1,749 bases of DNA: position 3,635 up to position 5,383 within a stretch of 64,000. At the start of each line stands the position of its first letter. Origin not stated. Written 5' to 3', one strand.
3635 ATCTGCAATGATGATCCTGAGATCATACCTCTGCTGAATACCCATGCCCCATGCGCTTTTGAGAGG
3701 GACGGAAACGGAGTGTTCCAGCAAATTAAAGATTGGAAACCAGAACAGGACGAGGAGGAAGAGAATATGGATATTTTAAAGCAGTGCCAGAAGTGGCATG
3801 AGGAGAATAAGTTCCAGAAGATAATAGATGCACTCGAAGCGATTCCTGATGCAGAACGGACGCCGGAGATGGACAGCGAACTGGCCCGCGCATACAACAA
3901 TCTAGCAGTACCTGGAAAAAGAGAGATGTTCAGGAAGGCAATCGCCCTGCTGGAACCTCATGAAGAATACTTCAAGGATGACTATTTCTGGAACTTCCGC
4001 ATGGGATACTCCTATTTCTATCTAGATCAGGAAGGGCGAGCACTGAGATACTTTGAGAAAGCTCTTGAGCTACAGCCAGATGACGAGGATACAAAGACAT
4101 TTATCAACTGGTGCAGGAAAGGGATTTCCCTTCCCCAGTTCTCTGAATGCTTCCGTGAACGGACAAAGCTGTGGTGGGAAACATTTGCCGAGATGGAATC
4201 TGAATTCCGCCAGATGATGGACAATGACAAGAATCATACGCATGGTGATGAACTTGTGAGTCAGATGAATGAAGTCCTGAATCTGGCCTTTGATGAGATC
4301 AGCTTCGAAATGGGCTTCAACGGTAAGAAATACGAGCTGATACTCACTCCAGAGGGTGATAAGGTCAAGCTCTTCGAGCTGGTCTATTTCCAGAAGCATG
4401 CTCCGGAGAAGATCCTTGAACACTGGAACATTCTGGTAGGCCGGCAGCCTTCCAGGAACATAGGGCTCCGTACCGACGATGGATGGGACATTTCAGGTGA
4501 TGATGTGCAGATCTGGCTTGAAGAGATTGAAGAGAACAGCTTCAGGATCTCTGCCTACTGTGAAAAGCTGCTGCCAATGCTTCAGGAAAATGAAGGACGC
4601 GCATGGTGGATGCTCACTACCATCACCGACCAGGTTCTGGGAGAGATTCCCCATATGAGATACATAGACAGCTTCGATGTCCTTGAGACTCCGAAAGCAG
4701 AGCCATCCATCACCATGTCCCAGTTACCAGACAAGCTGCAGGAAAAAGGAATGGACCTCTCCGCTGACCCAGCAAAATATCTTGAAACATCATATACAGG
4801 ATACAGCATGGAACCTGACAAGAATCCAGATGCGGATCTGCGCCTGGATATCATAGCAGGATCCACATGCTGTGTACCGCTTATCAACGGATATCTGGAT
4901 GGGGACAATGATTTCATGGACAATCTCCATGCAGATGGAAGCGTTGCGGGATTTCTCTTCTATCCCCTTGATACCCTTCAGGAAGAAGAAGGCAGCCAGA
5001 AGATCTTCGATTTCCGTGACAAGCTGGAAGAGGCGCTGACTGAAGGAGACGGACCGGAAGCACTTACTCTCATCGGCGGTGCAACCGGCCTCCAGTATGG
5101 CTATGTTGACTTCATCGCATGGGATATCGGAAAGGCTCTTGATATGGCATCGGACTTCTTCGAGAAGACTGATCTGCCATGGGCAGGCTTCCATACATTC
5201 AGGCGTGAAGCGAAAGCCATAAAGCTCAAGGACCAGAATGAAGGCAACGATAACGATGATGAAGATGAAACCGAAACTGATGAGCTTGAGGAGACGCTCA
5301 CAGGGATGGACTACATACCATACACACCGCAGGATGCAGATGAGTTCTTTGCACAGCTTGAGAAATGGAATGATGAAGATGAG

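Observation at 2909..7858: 1,649-aa single polypeptide that concatenates modules normally seen as separate small immunity-type proteins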

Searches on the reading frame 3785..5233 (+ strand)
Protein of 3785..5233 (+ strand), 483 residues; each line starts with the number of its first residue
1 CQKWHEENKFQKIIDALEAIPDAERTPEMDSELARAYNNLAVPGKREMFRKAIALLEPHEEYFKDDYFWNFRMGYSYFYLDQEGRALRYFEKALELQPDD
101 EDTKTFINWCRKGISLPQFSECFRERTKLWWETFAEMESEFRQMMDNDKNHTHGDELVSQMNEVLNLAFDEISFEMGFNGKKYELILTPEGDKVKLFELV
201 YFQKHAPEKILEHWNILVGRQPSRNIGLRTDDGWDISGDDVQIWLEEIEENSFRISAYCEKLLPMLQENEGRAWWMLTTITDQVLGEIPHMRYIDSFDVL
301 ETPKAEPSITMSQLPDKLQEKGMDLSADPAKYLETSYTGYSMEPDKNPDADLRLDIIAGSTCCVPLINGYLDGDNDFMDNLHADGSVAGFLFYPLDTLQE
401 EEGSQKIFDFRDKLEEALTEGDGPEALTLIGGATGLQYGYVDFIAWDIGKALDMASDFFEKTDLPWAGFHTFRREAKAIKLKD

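Call 39: search_protein_representatives(protein=window:3785-5233:+)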
Query: 483 residues. Proteins with E-value up to 0.001 (for the whole library): 1457; up to 1e-10: 854; up to 1e-30: 343. The best 150 are listed.
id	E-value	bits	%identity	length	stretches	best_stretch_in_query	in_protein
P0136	3.1e-263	890.4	70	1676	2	1-482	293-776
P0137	2.6e-257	870.8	78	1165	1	1-482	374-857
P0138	1.2e-252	855.4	77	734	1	1-482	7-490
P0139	3.1e-221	751.8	69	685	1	1-482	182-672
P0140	4.4e-216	734.9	57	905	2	1-482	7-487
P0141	1.7e-202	690.0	48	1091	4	1-482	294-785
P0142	8.7e-196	667.9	61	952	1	3-482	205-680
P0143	3.1e-192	656.2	60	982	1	1-481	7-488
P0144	6.7e-184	628.7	59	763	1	1-482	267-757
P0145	7.8e-181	618.6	51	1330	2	1-482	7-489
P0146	3.6e-180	616.4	55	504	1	1-483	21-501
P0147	7.7e-179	612.0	55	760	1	1-481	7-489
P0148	9.6e-171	585.3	49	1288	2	1-482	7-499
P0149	1.5e-170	584.7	54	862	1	2-481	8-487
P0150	3.3e-169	580.2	53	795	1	1-483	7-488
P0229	3.1e-71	257.1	32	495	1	1-477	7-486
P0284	1.7e-53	198.5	28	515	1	4-478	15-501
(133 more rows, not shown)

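Call 43: search_solved_structures(query=A2, max_evalue=1)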
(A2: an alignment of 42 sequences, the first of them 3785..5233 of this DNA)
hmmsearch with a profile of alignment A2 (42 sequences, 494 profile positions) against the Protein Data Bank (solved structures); distinct sequences matched with E-value up to 1: 176 (the best 60 are shown).
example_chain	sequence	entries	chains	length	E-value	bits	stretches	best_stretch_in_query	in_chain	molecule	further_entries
9qhb_A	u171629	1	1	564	9.8e-33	116.8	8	79-120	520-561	Engineered tetratricopeptide repeat protein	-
8bu0_A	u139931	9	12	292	1.7e-20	76.4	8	79-120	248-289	Consensus tetratricopeptide repeat protein | Crystal structure of an 8-repeat consensus TPR superhelix with Zinc. | Monomer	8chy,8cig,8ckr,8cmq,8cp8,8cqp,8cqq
9qhc_A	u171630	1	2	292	1.8e-19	73.1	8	79-120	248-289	Engineered tetratricopeptide repeat protein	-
4xi0_A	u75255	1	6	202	3.1e-12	49.1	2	41-108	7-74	Magnetosome protein MamA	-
5lfl_A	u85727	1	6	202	8.2e-12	47.8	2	41-108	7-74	Magnetosome protein MamA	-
2fo7_A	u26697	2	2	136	3.4e-11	45.7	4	79-109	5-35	SYNTHETIC CONSENSUS TPR PROTEIN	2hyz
5lfm_A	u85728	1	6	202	3.5e-11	45.7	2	41-108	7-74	Magnetosome protein MamA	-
8ch0_A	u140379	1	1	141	5.2e-11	45.1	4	79-109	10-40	Consensus tetratricopeptide repeat protein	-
3asg_A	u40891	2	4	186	5.7e-11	45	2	55-115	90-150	MamA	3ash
1na0_A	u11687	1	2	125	1.7e-10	43.4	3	79-120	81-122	designed protein CTPR3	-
3as4_A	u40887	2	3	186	1.7e-10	43.4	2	55-115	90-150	MamA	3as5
3asd_A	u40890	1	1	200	2.3e-10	43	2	54-115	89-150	MamA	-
2q7f_A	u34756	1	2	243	2.8e-10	42.7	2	28-112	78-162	YrrB protein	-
3as8_A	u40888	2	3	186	5.6e-10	41.7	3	55-115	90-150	Magnetosome protein MamA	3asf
3kd7_A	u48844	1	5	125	2.5e-09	39.6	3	78-121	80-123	CTPR390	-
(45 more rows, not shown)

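Call 44: search_protein_families(library=pfam, alignment_id=A2, max_evalue=0.01)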
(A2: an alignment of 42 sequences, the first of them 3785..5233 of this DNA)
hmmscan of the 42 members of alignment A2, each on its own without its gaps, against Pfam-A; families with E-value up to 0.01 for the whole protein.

A. member 1, window:3785-5233:+ (483 aa): 3 families
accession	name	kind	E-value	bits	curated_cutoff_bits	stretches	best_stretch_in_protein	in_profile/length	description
PF07719.23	TPR_2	-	1.5e-05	25.2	27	1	71-100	5-34/34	Tetratricopeptide repeat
PF00515.34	TPR_1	-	6.5e-05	23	27.8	1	71-100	5-34/34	Tetratricopeptide repeat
PF13181.12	TPR_8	-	0.00081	19.8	25.7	1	71-100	5-34/34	Tetratricopeptide repeat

B. families by the number of members that match (of 42 scanned): 21 families
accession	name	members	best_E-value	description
PF07719.23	TPR_2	20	1.4e-08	Tetratricopeptide repeat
PF00515.34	TPR_1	18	3.1e-10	Tetratricopeptide repeat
PF13181.12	TPR_8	13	1.7e-07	Tetratricopeptide repeat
PF13428.12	TPR_14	8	0.0007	Tetratricopeptide repeat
PF14559.12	TPR_19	4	3.5e-06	Tetratricopeptide repeat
PF13432.12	TPR_16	4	0.00068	Tetratricopeptide repeat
PF13424.12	TPR_12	3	0.00014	Tetratricopeptide repeat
PF12895.13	ANAPC3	3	0.00015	Anaphase-promoting complex, cyclosome, subunit 3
PF13174.12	TPR_6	3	0.0028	Tetratricopeptide repeat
PF13371.12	TPR_9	3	0.006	Tetratricopeptide repeat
PF20308.4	TPR-S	2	7.6e-05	Tetratricopeptide Repeats-Sensor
PF13374.12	TPR_10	2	0.0012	Tetratricopeptide repeat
PF25062.1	ARM_TT21_N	2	0.0021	Tetratricopeptide repeat protein 21 N-terminal ARM repeat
PF13429.12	TPR_15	1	0.00012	Tetratricopeptide repeat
PF17004.11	SRP_TPR_like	1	0.00019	Putative TPR-like repeat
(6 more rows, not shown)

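Call 51: predict_structure(alignment_id=A2)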
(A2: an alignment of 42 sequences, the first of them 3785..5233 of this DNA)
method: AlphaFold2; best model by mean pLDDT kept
length: 483 residues; sequences in the alignment: 42
mean_pLDDT: 95.5   pTM: 0.92
mean pLDDT of the five models: 95.5, 95.1, 95.1, 93.9, 93.9
residues with pLDDT >= 90: 445; 70-90: 35; 50-70: 3; < 50: 0
segments of 3 or more residues with pLDDT < 50: none
pLDDT, mean of each block of 10 residues (from residue 1): 95 97 97 96 86 97 98 98 98 99 98 96 98 98 91 89 96 94 97 98 98 98 83 88 96 97 94 94 97 97 97 97 97 95 95 97 97 97 98 90 85 98 97 97 98 98 97 97 94
secondary structure, 60 per line:
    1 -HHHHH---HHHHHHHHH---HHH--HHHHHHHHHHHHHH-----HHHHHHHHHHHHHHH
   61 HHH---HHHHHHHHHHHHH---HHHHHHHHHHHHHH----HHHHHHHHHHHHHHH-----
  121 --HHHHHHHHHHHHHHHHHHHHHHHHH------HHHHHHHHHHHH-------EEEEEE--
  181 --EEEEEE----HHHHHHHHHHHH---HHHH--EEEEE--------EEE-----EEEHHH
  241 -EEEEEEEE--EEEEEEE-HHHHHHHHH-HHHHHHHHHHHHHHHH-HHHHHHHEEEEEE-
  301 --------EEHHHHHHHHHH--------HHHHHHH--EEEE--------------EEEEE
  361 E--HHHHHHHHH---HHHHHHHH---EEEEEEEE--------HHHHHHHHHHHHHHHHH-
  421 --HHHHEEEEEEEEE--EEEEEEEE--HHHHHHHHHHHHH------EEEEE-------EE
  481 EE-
elements in order: H2-6 H10-18 H27-40 H46-63 H67-79 H83-96 H101-115 H123-147 H154-165 E173-178 E183-188 H193-204 H208-211 E214-218 E227-229 E235-237 E242-249 E252-258 H260-268 H270-285 H287-293 E294-299 H311-320 H329-335 E338-341 E356-361 H364-372 H376-383 E387-394 H403-419 H423-426 E427-435 E438-445 H448-460 E467-471 E479-482

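Call 53: fold_search(model_id=the predicted structure, library=pdb)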
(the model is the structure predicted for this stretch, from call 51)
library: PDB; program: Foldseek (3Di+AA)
matches with E <= 10: 1283; with E <= 0.001: 0
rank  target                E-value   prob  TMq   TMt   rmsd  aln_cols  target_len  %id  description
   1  5hrz                  2.5e-03  1.00  0.21  0.78   2.5       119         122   18  Computationally Designed Trimer 1na0C3_3 (released 2017-04-12)
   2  2j9q_B                3.2e-03  1.00  0.19  0.33  16.0       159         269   16  A novel conformation for the TPR domain of pex5p (released 2007-04-17)
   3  1na0_A                4.3e-03  1.00  0.20  0.74   2.6       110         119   18  Design of Stable alpha-Helical Arrays from an Idealized TPR Motif (released 2003-06-03)
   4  1qz2_A                5.2e-03  1.00  0.17  0.27  12.1       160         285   21  Crystal Structure of FKBP52 C-terminal Domain complex with the C-terminal peptide MEEVD of Hsp90 (released 2004-06-22)
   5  4cgv_B                7.2e-03  1.00  0.20  0.71   2.3       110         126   21  First TPR of Spaghetti (RPAP3) bound to HSP90 peptide SRMEEVD (released 2014-05-14)
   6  6zbk_A                7.6e-03  1.00  0.20  0.73   2.6       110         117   21  Crystal structure of the human complex between RPAP3 and TRBP (released 2021-06-30)
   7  8xwx_B                7.6e-03  1.00  0.19  0.67   3.0       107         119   20  Crystal structure of FIS1-BAP31 complex from human (released 2024-05-15)
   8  4cgv_C                7.9e-03  1.00  0.20  0.71   2.3       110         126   21  First TPR of Spaghetti (RPAP3) bound to HSP90 peptide SRMEEVD (released 2014-05-14)
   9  2vyi_B                8.7e-03  1.00  0.16  0.58   1.7        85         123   25  Crystal Structure of the TPR domain of Human SGT (released 2008-08-12)
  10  6v8e_A                9.1e-03  1.00  0.20  0.73   2.7       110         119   20  Computationally designed C3-symmetric homotrimer from TPR repeat protein (released 2020-08-12)
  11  7l7i_C                9.1e-03  1.00  0.17  0.19   5.1       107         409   24  Cryo-EM structure of Hsp90:FKBP51:p23 closed-state complex (released 2021-08-25)
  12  7yka_A                9.6e-03  1.00  0.19  0.68   3.0       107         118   20  Crystal structure of Fis1 (Mitochondrial fission 1 protein) (released 2023-08-02)
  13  8ump_A                1.1e-02  1.00  0.20  0.74   2.3       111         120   22  T33-ml35 - Designed Tetrahedral Protein Cage Using Machine Learning Algorithms (released 2023-11-15)
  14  6v8e_B                1.1e-02  1.00  0.20  0.73   2.8       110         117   19  Computationally designed C3-symmetric homotrimer from TPR repeat protein (released 2020-08-12)
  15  2y4t_B                1.1e-02  1.00  0.21  0.24  10.1       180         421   13  Crystal structure of the human co-chaperone P58(IPK) (released 2011-08-10)
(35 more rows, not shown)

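Call 70: fold_search(model_id=the predicted structure, library=viral)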
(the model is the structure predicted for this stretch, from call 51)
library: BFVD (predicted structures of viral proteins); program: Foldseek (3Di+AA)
matches with E <= 10: 435; with E <= 0.001: 0
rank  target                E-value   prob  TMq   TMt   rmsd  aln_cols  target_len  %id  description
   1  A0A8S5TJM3            1.3e-02  0.72  0.14  0.18  20.5       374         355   13  Tetratricopeptide repeat [Siphoviridae sp. ctwQT14]
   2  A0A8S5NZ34            1.4e-02  0.99  0.18  0.31  18.2       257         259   12  Type 4 fimbrial biogenesis protein, Type IV pilus biogenesis.0A [Siphoviridae sp. ct0qt9]
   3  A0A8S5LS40            5.4e-02  0.98  0.18  0.25  18.5       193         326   14  Chaperone protein [Siphoviridae sp. ctMAv2]
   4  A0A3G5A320            6.6e-02  1.00  0.19  0.39  14.7       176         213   15  Tetratricopeptide repeat protein [Harvfovirus sp.]
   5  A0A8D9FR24            7.6e-02  0.99  0.18  0.21  17.8       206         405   13  Putative mannosyl-3-phosphoglycerate synthase [uncultured marine phage]
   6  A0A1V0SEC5            9.2e-02  0.18  0.16  0.07  27.3       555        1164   11  Glycosyltransferase family 2 [Indivirus ILV1]
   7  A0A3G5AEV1            1.1e-01  0.99  0.17  0.17  18.2       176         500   11  Uncharacterized protein [Hyperionvirus sp.]
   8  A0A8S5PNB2            1.1e-01  0.47  0.14  0.23  16.1       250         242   11  Uncharacterized protein [Siphoviridae sp. ctbLB3]
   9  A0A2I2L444            1.2e-01  1.00  0.19  0.58   3.5       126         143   17  Tetratricopeptide repeat protein [Orpheovirus IHUMI-LCC2]
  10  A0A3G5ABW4            1.3e-01  0.54  0.11  0.15  16.1       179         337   17  Uncharacterized protein [Hyperionvirus sp.]
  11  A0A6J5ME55            1.6e-01  0.92  0.15  0.13   8.5       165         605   12  Glycosyltransferase, DXD sugar-binding motif [uncultured Caudovirales phage]
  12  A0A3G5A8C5            1.7e-01  0.80  0.15  0.21  18.2       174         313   16  Gamma-soluble NSF attachment protein [Homavirus sp.]
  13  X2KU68                1.9e-01  0.51  0.12  0.30   7.2       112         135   15  S-adenosyl-L-methionine hydrolase [Vibrio phage Vc1]
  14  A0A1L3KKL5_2          2.2e-01  0.08  0.07  0.04  25.9       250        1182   10  (no name in the UniProt tables at hand)
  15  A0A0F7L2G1            2.3e-01  1.00  0.17  0.18   3.6       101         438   15  Uncharacterized protein [uncultured marine virus]
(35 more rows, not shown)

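Call 72: find_encoding_contigs(protein=P0284, flank=6000, max_places=4)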
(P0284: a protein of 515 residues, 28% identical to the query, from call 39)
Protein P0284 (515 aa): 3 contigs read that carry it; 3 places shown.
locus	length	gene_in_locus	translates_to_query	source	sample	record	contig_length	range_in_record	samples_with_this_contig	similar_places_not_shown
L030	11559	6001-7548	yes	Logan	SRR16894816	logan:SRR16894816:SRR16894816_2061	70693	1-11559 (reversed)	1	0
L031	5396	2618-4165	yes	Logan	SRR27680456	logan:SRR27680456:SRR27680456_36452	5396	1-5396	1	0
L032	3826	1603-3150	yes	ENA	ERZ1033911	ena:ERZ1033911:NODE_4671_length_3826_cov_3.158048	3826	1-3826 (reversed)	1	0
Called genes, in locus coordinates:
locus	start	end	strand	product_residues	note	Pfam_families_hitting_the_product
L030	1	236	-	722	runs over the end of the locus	PF07715:Plug, PF00593:TonB_dep_Rec_b-barrel, PF14905:OMP_b-brl_3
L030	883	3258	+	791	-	PF07728:AAA_5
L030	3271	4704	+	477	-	PF09563:RE_LlaJI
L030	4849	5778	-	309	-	PF14132:DUF4299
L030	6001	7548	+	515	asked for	-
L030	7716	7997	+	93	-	-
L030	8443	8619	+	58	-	-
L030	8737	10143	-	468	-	PF01979:Amidohydro_1, PF07969:Amidohydro_3 (weak)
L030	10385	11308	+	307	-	-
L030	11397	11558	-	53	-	?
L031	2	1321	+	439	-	?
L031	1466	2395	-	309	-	PF14132:DUF4299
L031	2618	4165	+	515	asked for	-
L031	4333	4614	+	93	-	-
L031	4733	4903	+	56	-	-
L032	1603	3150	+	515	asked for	-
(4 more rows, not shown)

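Call 73: find_encoding_contigs(protein=P0229, flank=6000, max_places=4)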
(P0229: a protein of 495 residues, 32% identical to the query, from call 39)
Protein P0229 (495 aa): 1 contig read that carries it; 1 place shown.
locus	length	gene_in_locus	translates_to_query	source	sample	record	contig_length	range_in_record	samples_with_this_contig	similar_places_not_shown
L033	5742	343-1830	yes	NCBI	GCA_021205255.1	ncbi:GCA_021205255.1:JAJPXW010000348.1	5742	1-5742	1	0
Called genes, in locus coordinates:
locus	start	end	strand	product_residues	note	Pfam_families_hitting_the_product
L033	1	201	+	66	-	?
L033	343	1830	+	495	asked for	-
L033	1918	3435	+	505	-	-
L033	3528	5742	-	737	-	PF02498:Bro-N (faint), PF08346:AntA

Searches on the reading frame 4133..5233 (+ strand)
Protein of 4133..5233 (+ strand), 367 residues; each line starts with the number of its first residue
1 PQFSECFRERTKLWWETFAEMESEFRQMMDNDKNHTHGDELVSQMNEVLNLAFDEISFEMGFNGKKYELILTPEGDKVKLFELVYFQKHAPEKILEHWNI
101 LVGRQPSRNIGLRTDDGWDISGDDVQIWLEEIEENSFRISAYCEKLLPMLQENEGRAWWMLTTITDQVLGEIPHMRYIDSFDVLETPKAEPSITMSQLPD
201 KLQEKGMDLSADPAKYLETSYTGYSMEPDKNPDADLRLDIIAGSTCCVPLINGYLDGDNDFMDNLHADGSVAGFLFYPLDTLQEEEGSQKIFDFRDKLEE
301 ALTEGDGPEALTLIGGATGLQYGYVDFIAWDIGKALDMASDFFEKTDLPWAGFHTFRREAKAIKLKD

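Call 36: predict_structure(alignment_id=A1)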
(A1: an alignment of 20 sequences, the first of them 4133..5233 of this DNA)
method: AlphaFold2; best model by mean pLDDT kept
length: 367 residues; sequences in the alignment: 20
mean_pLDDT: 35.4   pTM: 0.21
mean pLDDT of the five models: 35.4, 34.5, 34.3, 34.2, 33.8
residues with pLDDT >= 90: 0; 70-90: 0; 50-70: 18; < 50: 349
segments of 3 or more residues with pLDDT < 50: 1-19, 24-29, 37-118, 125-142, 147-203, 205-367
pLDDT, mean of each block of 10 residues (from residue 1): 29 45 48 49 41 28 25 25 28 26 31 44 45 35 48 32 25 22 24 37 45 36 28 29 30 36 40 43 44 45 35 31 39 45 40 26 25
secondary structure, 60 per line:
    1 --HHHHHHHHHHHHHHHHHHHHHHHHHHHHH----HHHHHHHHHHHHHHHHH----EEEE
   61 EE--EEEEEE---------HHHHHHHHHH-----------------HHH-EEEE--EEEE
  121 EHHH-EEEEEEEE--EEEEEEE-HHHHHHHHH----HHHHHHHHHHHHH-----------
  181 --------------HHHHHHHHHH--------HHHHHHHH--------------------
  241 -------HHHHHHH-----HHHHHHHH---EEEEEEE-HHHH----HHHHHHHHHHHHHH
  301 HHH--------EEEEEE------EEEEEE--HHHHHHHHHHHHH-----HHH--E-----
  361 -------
elements in order: H3-31 H36-52 E57-62 E65-70 H80-89 E111-114 E117-121 E126-133 E136-142 H144-152 H157-169 H195-204 H213-220 H248-254 H260-267 E271-277 H279-282 H287-303 E312-317 E324-329 H332-344
